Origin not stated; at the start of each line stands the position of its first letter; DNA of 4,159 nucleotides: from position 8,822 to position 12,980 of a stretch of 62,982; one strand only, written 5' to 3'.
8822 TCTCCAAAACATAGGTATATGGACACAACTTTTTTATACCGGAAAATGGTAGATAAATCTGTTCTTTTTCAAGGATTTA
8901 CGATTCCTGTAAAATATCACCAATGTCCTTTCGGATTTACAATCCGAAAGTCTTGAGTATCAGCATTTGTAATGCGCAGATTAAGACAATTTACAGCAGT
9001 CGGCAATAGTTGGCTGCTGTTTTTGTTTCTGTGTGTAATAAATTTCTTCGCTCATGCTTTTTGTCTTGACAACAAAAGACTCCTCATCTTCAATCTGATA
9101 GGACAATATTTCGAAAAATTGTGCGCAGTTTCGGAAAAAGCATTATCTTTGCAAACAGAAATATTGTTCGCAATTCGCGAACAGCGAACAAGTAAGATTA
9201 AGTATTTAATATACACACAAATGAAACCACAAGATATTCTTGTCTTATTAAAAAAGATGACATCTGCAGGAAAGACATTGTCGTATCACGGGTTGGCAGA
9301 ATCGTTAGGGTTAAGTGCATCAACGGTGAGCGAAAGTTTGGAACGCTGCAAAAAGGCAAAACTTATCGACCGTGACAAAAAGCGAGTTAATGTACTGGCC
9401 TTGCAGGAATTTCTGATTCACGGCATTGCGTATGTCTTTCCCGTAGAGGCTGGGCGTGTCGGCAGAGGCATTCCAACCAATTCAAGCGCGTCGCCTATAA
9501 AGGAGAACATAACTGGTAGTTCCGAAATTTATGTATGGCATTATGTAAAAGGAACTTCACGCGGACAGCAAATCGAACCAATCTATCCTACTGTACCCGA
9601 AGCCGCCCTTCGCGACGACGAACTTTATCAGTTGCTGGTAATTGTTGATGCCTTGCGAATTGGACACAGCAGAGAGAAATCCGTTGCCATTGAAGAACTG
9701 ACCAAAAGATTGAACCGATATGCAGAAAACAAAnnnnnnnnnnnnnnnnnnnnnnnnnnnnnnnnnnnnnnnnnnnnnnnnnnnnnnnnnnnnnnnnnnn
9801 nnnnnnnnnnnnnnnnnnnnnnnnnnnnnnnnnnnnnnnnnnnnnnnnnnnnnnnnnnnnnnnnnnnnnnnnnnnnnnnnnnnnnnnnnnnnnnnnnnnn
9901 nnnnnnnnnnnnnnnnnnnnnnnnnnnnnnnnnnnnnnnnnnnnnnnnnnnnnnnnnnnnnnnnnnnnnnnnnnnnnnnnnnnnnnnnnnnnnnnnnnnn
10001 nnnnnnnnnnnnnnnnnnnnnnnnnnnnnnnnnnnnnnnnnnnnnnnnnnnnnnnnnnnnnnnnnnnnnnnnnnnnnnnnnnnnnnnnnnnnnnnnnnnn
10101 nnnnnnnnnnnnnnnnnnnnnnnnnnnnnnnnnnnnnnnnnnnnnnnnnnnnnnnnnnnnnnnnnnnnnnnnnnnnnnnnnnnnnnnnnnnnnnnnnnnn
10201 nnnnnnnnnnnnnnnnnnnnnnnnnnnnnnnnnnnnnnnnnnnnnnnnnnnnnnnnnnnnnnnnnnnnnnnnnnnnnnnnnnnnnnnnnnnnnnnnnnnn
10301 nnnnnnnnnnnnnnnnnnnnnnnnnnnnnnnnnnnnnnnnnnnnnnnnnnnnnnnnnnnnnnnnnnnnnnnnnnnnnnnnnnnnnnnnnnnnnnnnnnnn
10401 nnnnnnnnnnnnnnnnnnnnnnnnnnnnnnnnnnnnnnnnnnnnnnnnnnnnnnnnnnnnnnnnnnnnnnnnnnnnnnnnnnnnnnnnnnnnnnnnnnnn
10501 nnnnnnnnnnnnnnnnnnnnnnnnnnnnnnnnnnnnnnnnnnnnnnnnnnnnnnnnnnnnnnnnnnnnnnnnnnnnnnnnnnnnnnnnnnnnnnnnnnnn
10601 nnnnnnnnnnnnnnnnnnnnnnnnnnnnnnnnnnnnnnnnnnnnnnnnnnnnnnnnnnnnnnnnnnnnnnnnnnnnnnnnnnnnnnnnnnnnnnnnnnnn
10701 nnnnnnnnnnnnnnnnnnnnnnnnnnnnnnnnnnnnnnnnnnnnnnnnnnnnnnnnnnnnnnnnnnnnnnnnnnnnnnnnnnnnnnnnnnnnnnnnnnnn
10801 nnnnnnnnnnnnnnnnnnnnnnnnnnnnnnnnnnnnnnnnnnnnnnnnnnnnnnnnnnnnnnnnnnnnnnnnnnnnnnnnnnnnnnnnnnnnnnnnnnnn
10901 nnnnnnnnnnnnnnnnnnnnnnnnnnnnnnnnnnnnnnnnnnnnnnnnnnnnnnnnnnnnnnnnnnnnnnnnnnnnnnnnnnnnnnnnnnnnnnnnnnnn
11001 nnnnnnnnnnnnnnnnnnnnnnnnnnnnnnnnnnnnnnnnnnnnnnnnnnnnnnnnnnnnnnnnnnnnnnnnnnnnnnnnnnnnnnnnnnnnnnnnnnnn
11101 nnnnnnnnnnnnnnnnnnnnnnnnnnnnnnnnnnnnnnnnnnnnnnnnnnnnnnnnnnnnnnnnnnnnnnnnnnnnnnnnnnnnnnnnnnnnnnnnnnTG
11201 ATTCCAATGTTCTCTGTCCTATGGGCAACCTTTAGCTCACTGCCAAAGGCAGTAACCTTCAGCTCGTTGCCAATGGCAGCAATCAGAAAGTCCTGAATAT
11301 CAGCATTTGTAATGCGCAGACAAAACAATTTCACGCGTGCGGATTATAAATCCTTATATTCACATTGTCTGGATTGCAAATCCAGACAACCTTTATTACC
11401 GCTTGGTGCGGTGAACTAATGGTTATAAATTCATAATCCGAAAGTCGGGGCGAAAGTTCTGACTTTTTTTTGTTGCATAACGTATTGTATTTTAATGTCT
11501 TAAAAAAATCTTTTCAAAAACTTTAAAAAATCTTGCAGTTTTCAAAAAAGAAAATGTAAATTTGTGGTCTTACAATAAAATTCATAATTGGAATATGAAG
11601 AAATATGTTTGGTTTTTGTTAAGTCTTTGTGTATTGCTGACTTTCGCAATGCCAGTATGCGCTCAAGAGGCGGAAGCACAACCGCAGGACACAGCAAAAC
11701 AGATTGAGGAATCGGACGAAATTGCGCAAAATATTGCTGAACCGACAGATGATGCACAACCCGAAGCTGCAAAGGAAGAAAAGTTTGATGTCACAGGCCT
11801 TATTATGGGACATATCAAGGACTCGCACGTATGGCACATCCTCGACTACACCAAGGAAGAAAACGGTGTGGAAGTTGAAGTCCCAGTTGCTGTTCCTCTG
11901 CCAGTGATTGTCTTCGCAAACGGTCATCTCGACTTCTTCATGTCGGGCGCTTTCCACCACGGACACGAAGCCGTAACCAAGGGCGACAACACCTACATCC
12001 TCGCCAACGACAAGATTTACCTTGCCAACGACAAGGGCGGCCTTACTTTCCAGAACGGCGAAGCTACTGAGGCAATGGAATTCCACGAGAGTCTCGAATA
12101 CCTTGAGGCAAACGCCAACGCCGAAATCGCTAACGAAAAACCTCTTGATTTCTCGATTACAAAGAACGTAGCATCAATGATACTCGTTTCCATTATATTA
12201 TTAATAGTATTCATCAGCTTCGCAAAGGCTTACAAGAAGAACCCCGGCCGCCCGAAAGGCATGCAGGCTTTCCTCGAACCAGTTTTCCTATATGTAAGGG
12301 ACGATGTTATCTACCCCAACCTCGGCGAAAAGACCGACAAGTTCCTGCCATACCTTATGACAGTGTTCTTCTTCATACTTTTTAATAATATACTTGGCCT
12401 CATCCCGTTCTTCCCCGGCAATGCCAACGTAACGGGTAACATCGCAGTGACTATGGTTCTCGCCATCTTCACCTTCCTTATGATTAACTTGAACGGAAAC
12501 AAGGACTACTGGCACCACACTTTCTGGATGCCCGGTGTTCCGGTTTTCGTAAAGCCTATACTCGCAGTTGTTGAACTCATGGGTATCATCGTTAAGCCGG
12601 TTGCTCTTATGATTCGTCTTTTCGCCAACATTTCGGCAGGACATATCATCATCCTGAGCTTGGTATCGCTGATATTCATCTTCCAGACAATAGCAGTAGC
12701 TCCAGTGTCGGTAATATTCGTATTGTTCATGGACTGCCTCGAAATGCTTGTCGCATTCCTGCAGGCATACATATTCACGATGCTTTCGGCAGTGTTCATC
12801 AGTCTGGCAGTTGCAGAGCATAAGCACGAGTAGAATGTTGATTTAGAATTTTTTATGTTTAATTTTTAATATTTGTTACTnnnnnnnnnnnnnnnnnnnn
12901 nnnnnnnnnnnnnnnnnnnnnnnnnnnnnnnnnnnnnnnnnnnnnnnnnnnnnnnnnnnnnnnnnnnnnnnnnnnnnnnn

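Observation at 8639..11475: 2.8-kb two-gene cassette between kbl and the atp operon, bracketed by a duplicated terminator and a nested 40-bp direct repeat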

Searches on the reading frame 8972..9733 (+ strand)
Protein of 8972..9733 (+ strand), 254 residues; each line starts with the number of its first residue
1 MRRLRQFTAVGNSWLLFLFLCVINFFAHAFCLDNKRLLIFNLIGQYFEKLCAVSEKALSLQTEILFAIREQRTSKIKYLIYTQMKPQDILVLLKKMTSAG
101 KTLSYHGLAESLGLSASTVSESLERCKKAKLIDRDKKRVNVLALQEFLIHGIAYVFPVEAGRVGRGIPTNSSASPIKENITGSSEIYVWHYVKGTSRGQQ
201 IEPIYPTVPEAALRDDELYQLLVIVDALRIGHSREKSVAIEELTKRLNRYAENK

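Call 10: search_protein_families(library=pfam, proteins=[window:8972-9733:+], max_evalue=0.1)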
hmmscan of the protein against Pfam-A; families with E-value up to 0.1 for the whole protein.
window:8972-9733:+ (254 aa): 9 families
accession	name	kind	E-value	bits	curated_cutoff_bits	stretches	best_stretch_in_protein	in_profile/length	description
PF13545.12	HTH_Crp_2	-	0.00022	21.6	27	1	103-144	23-64/70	Crp-like helix-turn-helix domain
PF12802.13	MarR_2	-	0.00058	20.4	27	1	98-134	17-52/61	MarR family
PF13412.12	HTH_24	-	0.00059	19.8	21.9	1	103-132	18-47/48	Winged helix-turn-helix DNA-binding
PF01325.25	Fe_dep_repress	-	0.0017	19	26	1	105-138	25-58/60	Iron dependent repressor, N-terminal DNA binding domain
PF01022.26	HTH_5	-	0.004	17.5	22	1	93-132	11-45/47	Bacterial regulatory protein, arsR family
PF00392.27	GntR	-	0.0045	17.1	27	1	95-137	16-59/64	Bacterial regulatory proteins, gntR family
PF04967.18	HTH_10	-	0.023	14.9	23.1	1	106-128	27-49/53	HTH DNA binding domain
PF24409.1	wHTH-PRTase_assc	-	0.025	15.1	27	1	105-135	14-44/83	wHTH-PRTase associated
PF13404.12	HTH_AsnC-type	-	0.063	13.6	27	0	103-125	18-40/42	AsnC-type helix-turn-helix domain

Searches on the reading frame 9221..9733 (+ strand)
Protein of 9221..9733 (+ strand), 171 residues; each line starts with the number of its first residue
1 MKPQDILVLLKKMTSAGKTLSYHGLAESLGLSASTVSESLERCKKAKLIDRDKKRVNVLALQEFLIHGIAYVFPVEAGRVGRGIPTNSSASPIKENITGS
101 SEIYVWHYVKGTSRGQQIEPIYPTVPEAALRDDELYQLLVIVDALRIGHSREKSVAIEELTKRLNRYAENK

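Call 10: search_protein_families(library=pfam, proteins=[window:9221-9733:+], max_evalue=0.1)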
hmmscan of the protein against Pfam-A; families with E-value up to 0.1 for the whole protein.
window:9221-9733:+ (171 aa): 11 families
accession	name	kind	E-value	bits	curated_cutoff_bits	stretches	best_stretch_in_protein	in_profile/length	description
PF13545.12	HTH_Crp_2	-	0.00012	22.4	27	1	20-61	23-64/70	Crp-like helix-turn-helix domain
PF13412.12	HTH_24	-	0.00039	20.4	21.9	1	20-49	18-47/48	Winged helix-turn-helix DNA-binding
PF12802.13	MarR_2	-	0.00046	20.7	27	1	17-51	19-52/61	MarR family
PF01325.25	Fe_dep_repress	-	0.00093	19.8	26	1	21-55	24-58/60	Iron dependent repressor, N-terminal DNA binding domain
PF00392.27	GntR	-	0.0024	17.9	27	1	12-54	16-59/64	Bacterial regulatory proteins, gntR family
PF01022.26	HTH_5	-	0.0027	18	22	1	9-49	10-45/47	Bacterial regulatory protein, arsR family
PF04967.18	HTH_10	-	0.01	16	23.1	1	23-45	27-49/53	HTH DNA binding domain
PF24409.1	wHTH-PRTase_assc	-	0.02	15.3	27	1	22-52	14-44/83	wHTH-PRTase associated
PF13404.12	HTH_AsnC-type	-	0.037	14.3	27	1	20-42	18-40/42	AsnC-type helix-turn-helix domain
PF25212.1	HVO_A0114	-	0.039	14.2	27.6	0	8-55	26-72/84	HVO_A0114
PF22451.2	NirdL-like_HTH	-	0.047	13.7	27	0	22-49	19-46/47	Siroheme decarboxylase NirDL-like HTH domain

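Call 11: search_protein_families(library=padloc, proteins=[window:9221-9733:+], max_evalue=0.1)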
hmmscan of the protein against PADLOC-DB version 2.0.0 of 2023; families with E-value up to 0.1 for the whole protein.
window:9221-9733:+ (171 aa): 10 families
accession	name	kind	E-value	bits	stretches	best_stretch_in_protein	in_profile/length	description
PDLC04515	PDC-M21A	-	1.2e-45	153.7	1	17-165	50-203/205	-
PDLC01434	CasR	-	0.0011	16.9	1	20-57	142-181/191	"CAS-I,CAS-II,CAS-III,CAS-IV,CAS-V,CAS-VI; associated_signaling"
PDLC01438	Csa3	-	0.0016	16.5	1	6-63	153-203/305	"CAS-I,CAS-II,CAS-III,CAS-IV,CAS-V,CAS-VI; associated_signaling"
PDLC01268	CasR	-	0.0017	16.3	1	22-55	140-172/179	"CAS-I,CAS-II,CAS-III,CAS-IV,CAS-V,CAS-VI; associated_signaling"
PDLC01848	CARF3--CARF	-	0.0021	15.7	1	20-55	150-184/197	-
PDLC01044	Csa3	-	0.014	13.3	1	7-57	139-185/194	Type I-A associated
PDLC01720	Csa3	-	0.015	13.9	1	21-57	44-83/118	Csa3_1_CAS-I-II-III-IV-V-VI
PDLC01879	CARF3--CARF_TM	-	0.02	12.5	1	10-59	165-210/222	-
PDLC02975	WH_III-A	-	0.028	12.8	1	8-61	7-60/103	-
PDLC02976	WH_III-A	-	0.034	12.8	1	8-56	7-54/104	-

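Call 12: search_protein_families(library=ncbifam, proteins=[window:9221-9733:+], max_evalue=0.1)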
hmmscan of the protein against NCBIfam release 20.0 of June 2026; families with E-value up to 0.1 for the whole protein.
window:9221-9733:+ (171 aa): 11 families
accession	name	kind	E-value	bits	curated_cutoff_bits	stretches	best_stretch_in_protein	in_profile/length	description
NF040939.2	trans_reg_lrs14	equivalog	0.00014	21.8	90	1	9-55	26-72/103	Lrs14 family HTH-type transcriptional regulator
NF041413.1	ArsR_Rv2640c_fam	equivalog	0.00018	21.9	155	1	10-59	49-98/118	Rv2640c family ArsR-like transcriptional regulator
TIGR01884.1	cas_HTH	subfamily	0.0011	18.4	60.2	1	10-57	148-194/202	CRISPR-associated CARF protein Csa3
NF033788.1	HTH_metalloreg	subfamily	0.0016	18.2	55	1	18-54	24-60/77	metalloregulator ArsR/SmtB family transcription factor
NF033550.5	transpos_ISL3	equivalog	0.0033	16.6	180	1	12-73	79-142/370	ISL3 family transposase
NF053606.1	Sta1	subfamily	0.0035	17.4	80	1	5-55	22-70/100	Sta1 family transcriptional regulator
NF033789.1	repress_SdpR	subfamily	0.0083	16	100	1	5-58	12-60/79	autorepressor SdpR family transcription factor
TIGR02937.1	sigma70-ECF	superfamily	0.027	14.1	42.9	1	17-45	131-159/165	sigma-70 family RNA polymerase sigma factor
TIGR03697.1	NtcA_cyano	equivalog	0.047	13.5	244.95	1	19-59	143-183/193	global nitrogen regulator NtcA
NF005385.0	PRK06930.1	subfamily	0.05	13.3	136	1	15-54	126-164/170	positive control sigma-like factor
NF008384.0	PRK11179.1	equivalog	0.09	12.6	227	0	11-58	16-62/153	transcriptional regulator AsnC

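Call 24: find_encoding_contigs(protein=window:9221-9733:+, flank=7000, max_places=10)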
Protein window:9221-9733:+ (171 aa): 4 contigs read that carry it; 4 places shown.
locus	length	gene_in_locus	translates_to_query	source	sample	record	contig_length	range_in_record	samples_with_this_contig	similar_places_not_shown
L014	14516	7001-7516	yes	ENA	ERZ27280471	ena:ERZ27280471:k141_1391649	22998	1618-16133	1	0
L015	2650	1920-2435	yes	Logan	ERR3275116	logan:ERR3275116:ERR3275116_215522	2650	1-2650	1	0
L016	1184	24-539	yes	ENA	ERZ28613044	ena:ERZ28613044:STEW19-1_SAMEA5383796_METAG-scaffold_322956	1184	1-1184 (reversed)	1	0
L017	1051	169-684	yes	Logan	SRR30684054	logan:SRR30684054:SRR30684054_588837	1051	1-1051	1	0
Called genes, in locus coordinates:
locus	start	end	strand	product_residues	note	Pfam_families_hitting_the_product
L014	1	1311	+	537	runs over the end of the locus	PF01293:PEPCK_ATP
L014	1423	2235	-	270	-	PF00456:Transketolase_N, PF13292:DXP_synthase_N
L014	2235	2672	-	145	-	-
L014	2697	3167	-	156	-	PF03168:LEA_2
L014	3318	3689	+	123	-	PF04519:Bactofilin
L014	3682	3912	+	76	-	PF09527:ATPase_gene1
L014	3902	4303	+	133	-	-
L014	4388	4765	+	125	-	PF01258:zf-dskA_traR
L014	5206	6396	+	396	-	PF00155:Aminotran_1_2, PF00266:Aminotran_5 (faint)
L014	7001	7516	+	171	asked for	-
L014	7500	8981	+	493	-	PF00149:Metallophos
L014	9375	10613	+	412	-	PF28541:DUF8433, PF00119:ATP-synt_A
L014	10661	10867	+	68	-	PF00137:ATP-synt_C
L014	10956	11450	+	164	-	PF00430:ATP-synt_B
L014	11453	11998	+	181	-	PF00213:OSCP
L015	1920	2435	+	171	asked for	-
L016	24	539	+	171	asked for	-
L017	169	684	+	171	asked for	-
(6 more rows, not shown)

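Call 53: search_solved_structures(query=window:9221-9733:+, max_evalue=1)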
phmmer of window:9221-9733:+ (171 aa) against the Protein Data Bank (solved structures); distinct sequences matched with E-value up to 1: 2.
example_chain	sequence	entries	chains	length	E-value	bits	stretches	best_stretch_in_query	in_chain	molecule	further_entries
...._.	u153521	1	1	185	0.092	15.7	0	11-55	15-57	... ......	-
5zr4_A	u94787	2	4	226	0.22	14.5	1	20-54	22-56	Metal-dependent transcriptional regulator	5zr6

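Call 54: search_protein_families(library=phrogs, proteins=[window:9221-9733:+], max_evalue=0.01)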
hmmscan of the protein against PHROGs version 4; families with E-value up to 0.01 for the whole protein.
window:9221-9733:+ (171 aa): 0 families

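Call 73: search_protein_representatives(protein=window:9221-9733:+)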
Query: 171 residues. Proteins with E-value up to 0.001 (for the whole library): 2363; up to 1e-10: 1408; up to 1e-30: 86. The best 150 are listed.
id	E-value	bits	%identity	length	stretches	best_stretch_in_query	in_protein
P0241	4.7e-49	182.4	55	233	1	1-168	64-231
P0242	2.2e-48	180.2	53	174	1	1-168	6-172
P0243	1.1e-46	174.7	51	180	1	1-169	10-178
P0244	1.4e-45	171.1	52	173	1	1-165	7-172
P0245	2.3e-42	160.7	50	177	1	1-167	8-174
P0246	1.5e-40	154.7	51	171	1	1-167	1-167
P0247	2.9e-39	150.6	48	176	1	1-164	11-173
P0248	3.4e-39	150.4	45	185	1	1-165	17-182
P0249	2.0e-38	147.9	47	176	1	1-167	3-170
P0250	3.0e-38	147.3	45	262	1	1-167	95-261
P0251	9.3e-38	145.7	48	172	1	1-165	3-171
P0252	3.1e-37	144.0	47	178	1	1-168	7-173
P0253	5.3e-37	143.2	46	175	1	1-170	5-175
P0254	1.3e-36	142.0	46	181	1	2-169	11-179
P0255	1.6e-36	141.6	50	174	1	1-164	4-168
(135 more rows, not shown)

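Call 75: search_solved_structures(query=A5, max_evalue=1, show_alignments=1)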
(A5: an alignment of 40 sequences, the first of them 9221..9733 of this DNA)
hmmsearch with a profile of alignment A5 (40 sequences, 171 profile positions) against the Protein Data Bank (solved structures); distinct sequences matched with E-value up to 1: 52.
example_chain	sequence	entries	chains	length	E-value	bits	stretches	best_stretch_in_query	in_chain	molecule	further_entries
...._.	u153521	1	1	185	2.4e-07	33.6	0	21-58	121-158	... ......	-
2d1h_A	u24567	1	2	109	0.00015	24.4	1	5-55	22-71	109aa long hypothetical transcriptional regulator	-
5yhz_A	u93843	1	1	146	0.0014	21.3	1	14-58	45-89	Zinc transport transcriptional regulator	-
5yi0_B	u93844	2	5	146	0.0015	21.2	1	14-58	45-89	Zinc transport transcriptional regulator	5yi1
5yhy_A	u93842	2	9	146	0.0015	21.2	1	14-58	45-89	Zinc transport transcriptional regulator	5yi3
5yhx_A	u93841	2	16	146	0.0016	21.2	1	14-58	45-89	Zinc transport transcriptional regulator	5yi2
6fi9_A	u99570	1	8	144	0.0028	20.3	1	15-58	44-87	Transcriptional regulator ZitR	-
3zmd_A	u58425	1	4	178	0.0046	19.6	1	5-73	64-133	PUTATIVE TRANSCRIPTIONAL REGULATOR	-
5jlu_A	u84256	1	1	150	0.0065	19.1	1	13-59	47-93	Adhesin competence repressor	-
5jls_A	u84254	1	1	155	0.007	19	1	13-59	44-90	Adhesin competence repressor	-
3tgn_A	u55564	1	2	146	0.014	18.1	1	13-57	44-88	Adc operon repressor AdcR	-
2cg4_A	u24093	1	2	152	0.021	17.5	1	15-61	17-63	REGULATORY PROTEIN ASNC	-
9vg2_A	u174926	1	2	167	0.027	17.1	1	6-74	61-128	MarR-family transcriptional regulator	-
8za5_A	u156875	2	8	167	0.033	16.8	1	8-74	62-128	MarR-family transcriptional regulator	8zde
6cmv_A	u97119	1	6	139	0.038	16.6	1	13-55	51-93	Transcriptional regulator Lrs14-like protein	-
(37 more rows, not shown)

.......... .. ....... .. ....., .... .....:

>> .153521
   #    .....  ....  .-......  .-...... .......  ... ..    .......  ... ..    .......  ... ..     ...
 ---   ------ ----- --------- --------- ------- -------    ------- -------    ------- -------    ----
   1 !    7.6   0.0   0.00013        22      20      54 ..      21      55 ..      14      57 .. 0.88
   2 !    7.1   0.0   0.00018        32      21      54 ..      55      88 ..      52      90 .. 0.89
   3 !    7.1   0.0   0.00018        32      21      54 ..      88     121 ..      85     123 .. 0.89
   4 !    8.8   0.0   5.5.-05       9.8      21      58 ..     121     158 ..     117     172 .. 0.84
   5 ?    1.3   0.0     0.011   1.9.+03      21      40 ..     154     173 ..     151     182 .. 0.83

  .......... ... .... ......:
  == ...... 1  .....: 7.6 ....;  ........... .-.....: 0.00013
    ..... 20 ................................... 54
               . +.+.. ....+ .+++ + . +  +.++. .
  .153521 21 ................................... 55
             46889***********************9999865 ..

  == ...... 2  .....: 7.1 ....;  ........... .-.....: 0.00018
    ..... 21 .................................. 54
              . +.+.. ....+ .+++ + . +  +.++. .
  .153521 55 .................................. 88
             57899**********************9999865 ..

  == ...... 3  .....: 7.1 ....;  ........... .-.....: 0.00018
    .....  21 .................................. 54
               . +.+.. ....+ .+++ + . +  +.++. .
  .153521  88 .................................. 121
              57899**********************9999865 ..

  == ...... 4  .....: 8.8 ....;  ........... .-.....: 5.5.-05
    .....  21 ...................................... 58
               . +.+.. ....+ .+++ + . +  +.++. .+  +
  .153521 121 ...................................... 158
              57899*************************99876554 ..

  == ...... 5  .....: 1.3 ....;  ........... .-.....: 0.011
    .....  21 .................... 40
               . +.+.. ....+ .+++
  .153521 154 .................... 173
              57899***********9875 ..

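Call 76: search_protein_families(library=pfam, alignment_id=A5, max_evalue=0.01)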
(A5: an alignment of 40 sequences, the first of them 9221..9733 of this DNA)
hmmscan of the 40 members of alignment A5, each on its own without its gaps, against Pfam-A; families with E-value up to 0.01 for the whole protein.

A. member 1, window:9221-9733:+ (171 aa): 6 families
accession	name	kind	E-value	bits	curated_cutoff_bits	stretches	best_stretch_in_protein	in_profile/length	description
PF13545.12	HTH_Crp_2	-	0.00012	22.4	27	1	20-61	23-64/70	Crp-like helix-turn-helix domain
PF13412.12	HTH_24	-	0.00039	20.4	21.9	1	20-49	18-47/48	Winged helix-turn-helix DNA-binding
PF12802.13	MarR_2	-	0.00046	20.7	27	1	17-51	19-52/61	MarR family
PF01325.25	Fe_dep_repress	-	0.00093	19.8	26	1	21-55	24-58/60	Iron dependent repressor, N-terminal DNA binding domain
PF00392.27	GntR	-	0.0024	17.9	27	1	12-54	16-59/64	Bacterial regulatory proteins, gntR family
PF01022.26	HTH_5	-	0.0027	18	22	1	9-49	10-45/47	Bacterial regulatory protein, arsR family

B. families by the number of members that match (of 40 scanned): 19 families
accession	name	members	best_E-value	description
PF13412.12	HTH_24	14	4.5e-05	Winged helix-turn-helix DNA-binding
PF12802.13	MarR_2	7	1.3e-05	MarR family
PF13384.12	HTH_23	3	0.00025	Homeodomain-like domain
PF09339.16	HTH_IclR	3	0.0023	IclR helix-turn-helix domain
PF13551.12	HTH_29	3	0.0046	Winged helix-turn helix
PF08279.18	HTH_11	2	3.8e-05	HTH domain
PF13545.12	HTH_Crp_2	2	0.00012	Crp-like helix-turn-helix domain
PF13404.12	HTH_AsnC-type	2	0.00029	AsnC-type helix-turn-helix domain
PF13730.12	HTH_36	2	0.00045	Helix-turn-helix domain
PF01325.25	Fe_dep_repress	2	0.00093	Iron dependent repressor, N-terminal DNA binding domain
PF00392.27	GntR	2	0.0014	Bacterial regulatory proteins, gntR family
PF22451.2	NirdL-like_HTH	1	4.9e-05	Siroheme decarboxylase NirDL-like HTH domain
PF21984.2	DnaD_N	1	0.00076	DnaD N-terminal domain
PF24409.1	wHTH-PRTase_assc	1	0.0013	wHTH-PRTase associated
PF12840.13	HTH_20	1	0.0016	Helix-turn-helix domain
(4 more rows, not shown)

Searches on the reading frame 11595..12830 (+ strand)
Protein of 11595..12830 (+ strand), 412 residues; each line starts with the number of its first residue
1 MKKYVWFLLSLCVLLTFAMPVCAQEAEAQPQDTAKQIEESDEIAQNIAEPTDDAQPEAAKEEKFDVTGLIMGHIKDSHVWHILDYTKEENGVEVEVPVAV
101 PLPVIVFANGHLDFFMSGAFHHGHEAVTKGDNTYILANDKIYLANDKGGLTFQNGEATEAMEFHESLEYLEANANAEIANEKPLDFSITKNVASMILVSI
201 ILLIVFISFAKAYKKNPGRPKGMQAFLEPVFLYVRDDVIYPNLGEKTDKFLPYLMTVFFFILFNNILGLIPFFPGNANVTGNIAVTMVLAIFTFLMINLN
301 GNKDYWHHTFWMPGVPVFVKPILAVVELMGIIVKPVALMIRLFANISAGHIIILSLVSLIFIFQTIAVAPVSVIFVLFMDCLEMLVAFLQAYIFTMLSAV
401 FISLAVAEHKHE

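Call 10: search_protein_families(library=pfam, proteins=[window:11595-12830:+], max_evalue=0.1)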
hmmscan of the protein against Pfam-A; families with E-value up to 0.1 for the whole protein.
window:11595-12830:+ (412 aa): 1 family
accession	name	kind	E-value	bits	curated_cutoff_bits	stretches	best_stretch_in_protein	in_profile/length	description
PF00119.25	ATP-synt_A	-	7.6e-58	196.4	33.9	1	194-403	3-217/217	ATP synthase A chain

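Call 23: find_encoding_contigs(protein=window:11595-12830:+, flank=7000, max_places=10)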
Protein window:11595-12830:+ (412 aa): 4 contigs read that carry it; 2 places shown.
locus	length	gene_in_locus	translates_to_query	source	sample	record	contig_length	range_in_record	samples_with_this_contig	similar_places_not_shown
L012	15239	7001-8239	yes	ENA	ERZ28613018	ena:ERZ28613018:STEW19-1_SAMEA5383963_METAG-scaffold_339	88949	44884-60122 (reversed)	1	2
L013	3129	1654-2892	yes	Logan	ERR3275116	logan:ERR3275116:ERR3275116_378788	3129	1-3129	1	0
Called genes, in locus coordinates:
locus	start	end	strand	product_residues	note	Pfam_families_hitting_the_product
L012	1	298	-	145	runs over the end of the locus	-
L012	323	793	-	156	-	PF03168:LEA_2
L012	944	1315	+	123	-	PF04519:Bactofilin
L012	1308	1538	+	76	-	PF09527:ATPase_gene1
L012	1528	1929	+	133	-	-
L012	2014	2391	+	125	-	PF01258:zf-dskA_traR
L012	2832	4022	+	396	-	PF00155:Aminotran_1_2, PF00266:Aminotran_5 (faint)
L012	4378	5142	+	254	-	-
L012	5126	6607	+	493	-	PF00149:Metallophos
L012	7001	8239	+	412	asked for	PF28541:DUF8433, PF00119:ATP-synt_A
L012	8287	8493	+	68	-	PF00137:ATP-synt_C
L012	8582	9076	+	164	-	PF00430:ATP-synt_B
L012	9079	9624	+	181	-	PF00213:OSCP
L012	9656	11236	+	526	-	PF02874:ATP-synt_ab_N, PF00006:ATP-synt_ab, PF00306:ATP-synt_ab_C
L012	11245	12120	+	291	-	PF00231:ATP-synt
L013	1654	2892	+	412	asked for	PF28541:DUF8433, PF00119:ATP-synt_A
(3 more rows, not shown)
